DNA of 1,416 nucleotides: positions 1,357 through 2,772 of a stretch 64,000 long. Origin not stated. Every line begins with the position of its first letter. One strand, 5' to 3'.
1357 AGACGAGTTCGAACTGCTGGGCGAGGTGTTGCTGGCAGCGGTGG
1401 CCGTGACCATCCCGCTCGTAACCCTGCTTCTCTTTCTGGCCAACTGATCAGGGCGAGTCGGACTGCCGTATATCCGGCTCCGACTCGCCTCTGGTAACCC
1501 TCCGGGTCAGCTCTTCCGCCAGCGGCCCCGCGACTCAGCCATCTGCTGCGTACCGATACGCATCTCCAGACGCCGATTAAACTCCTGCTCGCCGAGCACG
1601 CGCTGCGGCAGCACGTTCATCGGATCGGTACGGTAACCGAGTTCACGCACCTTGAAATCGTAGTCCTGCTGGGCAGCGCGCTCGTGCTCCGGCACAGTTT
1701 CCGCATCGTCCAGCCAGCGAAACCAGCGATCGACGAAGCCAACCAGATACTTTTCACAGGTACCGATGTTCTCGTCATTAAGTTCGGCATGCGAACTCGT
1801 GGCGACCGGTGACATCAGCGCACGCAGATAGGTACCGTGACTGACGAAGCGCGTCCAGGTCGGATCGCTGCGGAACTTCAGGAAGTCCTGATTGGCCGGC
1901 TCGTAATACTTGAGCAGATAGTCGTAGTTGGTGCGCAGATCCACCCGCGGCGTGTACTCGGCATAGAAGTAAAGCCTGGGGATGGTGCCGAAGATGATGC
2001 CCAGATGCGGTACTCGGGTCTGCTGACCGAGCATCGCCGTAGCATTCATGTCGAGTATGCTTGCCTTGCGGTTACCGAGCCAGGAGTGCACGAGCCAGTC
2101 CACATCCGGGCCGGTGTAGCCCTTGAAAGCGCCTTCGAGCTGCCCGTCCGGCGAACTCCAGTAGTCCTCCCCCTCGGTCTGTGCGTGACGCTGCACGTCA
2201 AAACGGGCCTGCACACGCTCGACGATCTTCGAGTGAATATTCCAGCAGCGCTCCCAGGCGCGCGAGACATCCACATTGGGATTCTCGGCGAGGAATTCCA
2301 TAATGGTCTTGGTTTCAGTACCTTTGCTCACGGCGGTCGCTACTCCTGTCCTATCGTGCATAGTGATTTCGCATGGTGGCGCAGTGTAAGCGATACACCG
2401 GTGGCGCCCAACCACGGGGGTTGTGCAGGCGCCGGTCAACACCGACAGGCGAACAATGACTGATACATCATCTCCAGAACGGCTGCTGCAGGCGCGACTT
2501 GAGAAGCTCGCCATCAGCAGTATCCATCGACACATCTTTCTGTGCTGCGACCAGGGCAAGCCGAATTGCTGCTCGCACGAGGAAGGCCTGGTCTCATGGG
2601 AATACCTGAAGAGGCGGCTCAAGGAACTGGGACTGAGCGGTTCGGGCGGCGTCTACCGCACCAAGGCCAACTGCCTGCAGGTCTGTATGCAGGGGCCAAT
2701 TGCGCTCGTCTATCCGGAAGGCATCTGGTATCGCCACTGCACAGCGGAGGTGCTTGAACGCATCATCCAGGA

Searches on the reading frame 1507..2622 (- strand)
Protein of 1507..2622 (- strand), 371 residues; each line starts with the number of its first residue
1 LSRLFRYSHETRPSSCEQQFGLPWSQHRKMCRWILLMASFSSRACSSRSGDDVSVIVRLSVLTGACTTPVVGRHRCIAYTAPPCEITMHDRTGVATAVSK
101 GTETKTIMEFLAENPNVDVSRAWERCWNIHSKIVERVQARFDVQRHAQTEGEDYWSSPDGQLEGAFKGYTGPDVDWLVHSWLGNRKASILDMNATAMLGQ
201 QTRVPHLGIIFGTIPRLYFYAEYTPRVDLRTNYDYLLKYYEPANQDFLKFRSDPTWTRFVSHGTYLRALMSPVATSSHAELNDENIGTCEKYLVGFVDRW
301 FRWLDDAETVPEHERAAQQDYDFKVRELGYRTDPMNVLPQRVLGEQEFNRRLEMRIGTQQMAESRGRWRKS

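Call 88: search_protein_families(library=pfam, proteins=[window:1507-2622:-], max_evalue=0.00001)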
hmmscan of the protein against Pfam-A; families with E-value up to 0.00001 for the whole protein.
window:1507-2622:- (371 aa): 1 family
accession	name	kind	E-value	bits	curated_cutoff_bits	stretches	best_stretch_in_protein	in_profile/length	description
PF06405.16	RCC_reductase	-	8e-09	35.5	24.9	1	167-291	48-179/253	Red chlorophyll catabolite reductase (RCC reductase)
